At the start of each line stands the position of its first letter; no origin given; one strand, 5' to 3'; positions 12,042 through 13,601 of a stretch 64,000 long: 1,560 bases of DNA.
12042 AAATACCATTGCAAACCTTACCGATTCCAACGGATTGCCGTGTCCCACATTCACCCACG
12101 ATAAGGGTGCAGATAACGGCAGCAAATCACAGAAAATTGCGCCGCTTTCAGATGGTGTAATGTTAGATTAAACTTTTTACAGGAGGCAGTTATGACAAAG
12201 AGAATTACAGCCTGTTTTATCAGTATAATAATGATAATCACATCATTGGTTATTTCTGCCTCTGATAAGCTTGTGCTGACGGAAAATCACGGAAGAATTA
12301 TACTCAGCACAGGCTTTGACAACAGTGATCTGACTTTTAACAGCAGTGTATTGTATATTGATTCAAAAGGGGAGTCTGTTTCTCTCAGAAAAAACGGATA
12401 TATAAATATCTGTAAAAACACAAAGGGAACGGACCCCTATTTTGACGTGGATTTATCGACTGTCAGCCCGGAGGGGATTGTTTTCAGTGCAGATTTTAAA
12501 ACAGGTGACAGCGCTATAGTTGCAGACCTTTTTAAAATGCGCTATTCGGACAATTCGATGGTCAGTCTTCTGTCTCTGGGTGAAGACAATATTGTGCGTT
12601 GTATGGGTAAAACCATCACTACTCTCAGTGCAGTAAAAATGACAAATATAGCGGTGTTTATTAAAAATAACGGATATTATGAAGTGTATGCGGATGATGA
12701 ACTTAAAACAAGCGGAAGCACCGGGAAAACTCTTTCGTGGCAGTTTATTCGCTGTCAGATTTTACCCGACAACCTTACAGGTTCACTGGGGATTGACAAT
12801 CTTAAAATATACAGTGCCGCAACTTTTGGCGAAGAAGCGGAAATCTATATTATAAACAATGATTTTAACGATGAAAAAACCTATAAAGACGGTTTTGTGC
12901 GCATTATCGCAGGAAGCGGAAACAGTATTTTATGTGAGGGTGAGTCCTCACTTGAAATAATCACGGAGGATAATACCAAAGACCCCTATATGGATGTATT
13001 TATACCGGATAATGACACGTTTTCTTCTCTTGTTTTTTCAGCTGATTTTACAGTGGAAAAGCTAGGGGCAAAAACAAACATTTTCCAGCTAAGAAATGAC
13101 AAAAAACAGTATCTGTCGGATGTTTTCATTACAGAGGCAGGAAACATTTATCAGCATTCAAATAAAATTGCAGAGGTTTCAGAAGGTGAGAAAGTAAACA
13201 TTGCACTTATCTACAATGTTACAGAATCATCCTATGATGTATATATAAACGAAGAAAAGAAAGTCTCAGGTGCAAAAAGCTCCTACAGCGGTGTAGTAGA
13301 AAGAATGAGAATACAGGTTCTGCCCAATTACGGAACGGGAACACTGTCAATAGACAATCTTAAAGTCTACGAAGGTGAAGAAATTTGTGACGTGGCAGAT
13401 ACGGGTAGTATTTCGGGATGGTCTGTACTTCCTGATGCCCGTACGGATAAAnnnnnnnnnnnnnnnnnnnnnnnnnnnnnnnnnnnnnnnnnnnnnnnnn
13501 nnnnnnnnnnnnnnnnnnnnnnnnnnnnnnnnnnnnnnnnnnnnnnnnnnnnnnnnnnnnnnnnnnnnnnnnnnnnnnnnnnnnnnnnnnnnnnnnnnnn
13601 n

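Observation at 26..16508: Five adjacent secreted giants built from at least 10 copies of a beta-sandwich module ending in h-D-N/D-h-x-h-Y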

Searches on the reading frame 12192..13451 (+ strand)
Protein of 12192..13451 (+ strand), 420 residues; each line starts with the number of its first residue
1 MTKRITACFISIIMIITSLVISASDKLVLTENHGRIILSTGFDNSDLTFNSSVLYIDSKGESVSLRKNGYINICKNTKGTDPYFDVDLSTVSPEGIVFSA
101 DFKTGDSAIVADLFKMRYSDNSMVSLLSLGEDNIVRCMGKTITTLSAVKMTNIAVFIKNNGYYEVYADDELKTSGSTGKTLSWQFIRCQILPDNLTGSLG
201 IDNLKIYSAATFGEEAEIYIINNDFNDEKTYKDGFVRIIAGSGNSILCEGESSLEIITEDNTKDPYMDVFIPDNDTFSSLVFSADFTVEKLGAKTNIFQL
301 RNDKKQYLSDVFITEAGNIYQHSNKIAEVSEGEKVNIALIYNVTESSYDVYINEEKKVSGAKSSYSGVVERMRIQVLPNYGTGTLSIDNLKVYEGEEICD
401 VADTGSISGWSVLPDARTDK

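Call 31: find_homologous_proteins(query=A3, max_evalue=0.001)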
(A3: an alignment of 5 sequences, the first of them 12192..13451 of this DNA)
Query A3 (5 sequences): 8000 candidates shared short words with the query, none scored E <= 0.001.

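Call 32: find_homologous_proteins(query=window:12192-13451:+, max_evalue=0.001)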
Query window:12192-13451:+: 8000 candidates shared short words with the query, none scored E <= 0.001.

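Call 58: predict_structure(alignment_id=A5)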
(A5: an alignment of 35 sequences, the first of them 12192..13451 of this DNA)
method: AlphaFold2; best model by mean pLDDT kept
length: 420 residues; sequences in the alignment: 35
mean_pLDDT: 82.2   pTM: 0.67
mean pLDDT of the five models: 82.2, 82.0, 80.6, 79.3, 79.0
residues with pLDDT >= 90: 206; 70-90: 127; 50-70: 55; < 50: 32
segments of 3 or more residues with pLDDT < 50: 24-31, 47-52, 403-420
pLDDT, mean of each block of 10 residues (from residue 1): 85 83 45 70 55 61 68 75 78 85 92 90 92 94 96 94 95 94 80 79 88 71 79 70 65 88 91 79 96 97 93 98 97 97 96 97 91 95 95 88 41 32
secondary structure, 60 per line:
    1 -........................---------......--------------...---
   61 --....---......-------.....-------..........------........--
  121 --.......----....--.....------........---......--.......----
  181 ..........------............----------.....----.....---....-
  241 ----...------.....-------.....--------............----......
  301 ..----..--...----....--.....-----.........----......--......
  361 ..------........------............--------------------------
elements in order: H2-25 E35-40 E55-57 E63-66 E70-75 E83-87 E95-104 E111-118 E123-129 E134-137 E140-144 E151-158 E162-167 E170-176 E181-190 E197-208 E219-223 H228-232 E236-239 E245-247 E254-258 E266-270 E279-290 E295-302 E311-313 E318-321 E324-328 E334-342 E347-352 E355-362 E369-376 E383-394
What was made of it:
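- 12291..12821 (+): Module O5a. Ends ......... Motif in strand E197-208 of a model with mean pLDDT 82 (call 58).
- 12834..13388 (+): Module O5b. Ends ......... Motif in strand E383-394, in blocks with pLDDT above 90 (call 58).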

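Call 62: fold_search(model_id=the predicted structure, library=pdb)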
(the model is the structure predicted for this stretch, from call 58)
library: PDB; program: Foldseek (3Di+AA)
matches with E <= 10: 1894; with E <= 0.001: 541
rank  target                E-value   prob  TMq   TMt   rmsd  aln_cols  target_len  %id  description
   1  4xup_A                1.4e-10  1.00  0.28  0.34  14.3       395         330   13  Structure of the N-terminal CBM22-1-CBM22-2 tandem domain from Paenibacillus barcinonensis Xyn10C (released 2015-06-03)
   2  5mqr                  4.3e-10  1.00  0.33  0.14  14.2       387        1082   12  Sialidase BT_1020 (released 2017-03-22)
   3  4xup_D                4.3e-10  1.00  0.29  0.36  15.9       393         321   11  Structure of the N-terminal CBM22-1-CBM22-2 tandem domain from Paenibacillus barcinonensis Xyn10C (released 2015-06-03)
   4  4xup_F                8.0e-10  1.00  0.26  0.32  18.6       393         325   11  Structure of the N-terminal CBM22-1-CBM22-2 tandem domain from Paenibacillus barcinonensis Xyn10C (released 2015-06-03)
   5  1kit                  3.0e-09  1.00  0.31  0.18  24.7       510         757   12  VIBRIO CHOLERAE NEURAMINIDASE (released 1997-06-05)
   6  4xup_B                3.9e-09  1.00  0.26  0.32  14.3       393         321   11  Structure of the N-terminal CBM22-1-CBM22-2 tandem domain from Paenibacillus barcinonensis Xyn10C (released 2015-06-03)
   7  3v0a_B                1.9e-08  1.00  0.28  0.12  18.3       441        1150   11  2.7 angstrom crystal structure of BoNT/Ai in complex with NTNHA (released 2012-03-14)
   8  6eks                  4.1e-08  1.00  0.30  0.18  24.8       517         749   11  Vibrio cholerae neuraminidase complexed with oseltamivir carboxylate (released 2017-11-29)
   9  1w0o                  5.9e-08  1.00  0.32  0.19  25.3       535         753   11  Vibrio cholerae sialidase (released 2004-07-08)
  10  5xau_A                6.6e-08  1.00  0.23  0.17  17.1       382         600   11  Crystal structure of integrin binding fragment of laminin-511 (released 2017-09-20)
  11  8zdp_v                7.3e-08  1.00  0.34  0.22  14.3       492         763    9  Cryo-EM structure of Mycobacteriophage Douge Central fiber (gp20) (released 2025-06-25)
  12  8zdq_v                7.3e-08  1.00  0.34  0.20  14.3       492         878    9  Cryo-EM structure of Mycobacteriophage Douge complete baseplate (gp13, gp17, gp23, gp16, gp18 and gp20) (released 2025-06-25)
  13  3n7m                  9.5e-08  1.00  0.31  0.31  18.3       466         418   10  Crystal structure of W1252A mutant of HCR D/C VPI 5995 (released 2010-09-08)
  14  4w8j                  9.5e-08  1.00  0.24  0.11  22.5       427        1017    8  Structure of the full-length insecticidal protein Cry1Ac reveals intriguing details of toxin packaging into in vivo form (released 2014-09-17)
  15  5lr0_B                1.0e-07  1.00  0.29  0.30  18.4       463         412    8  Binding domain of Botulinum Neurotoxin DC in complex with SialylT (released 2017-08-30)
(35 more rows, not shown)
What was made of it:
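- Closest known: Multimodular extracellular CAZymes and Gram-positive polysaccharide utilisation loci. Same: SGBP-B 7KWB is among the Foldseek hits (call 62).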

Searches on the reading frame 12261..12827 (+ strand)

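Call 16: search_protein_families(library=pfam, proteins=[window:12261-12827:+], max_evalue=1)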
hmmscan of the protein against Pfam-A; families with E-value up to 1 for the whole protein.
seq(189 aa): 1 family
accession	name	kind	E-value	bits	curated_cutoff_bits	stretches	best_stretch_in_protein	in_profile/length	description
PF24084.1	DUF7369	-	0.044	13.9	27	0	26-55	12-41/61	Domain of unknown function (DUF7369)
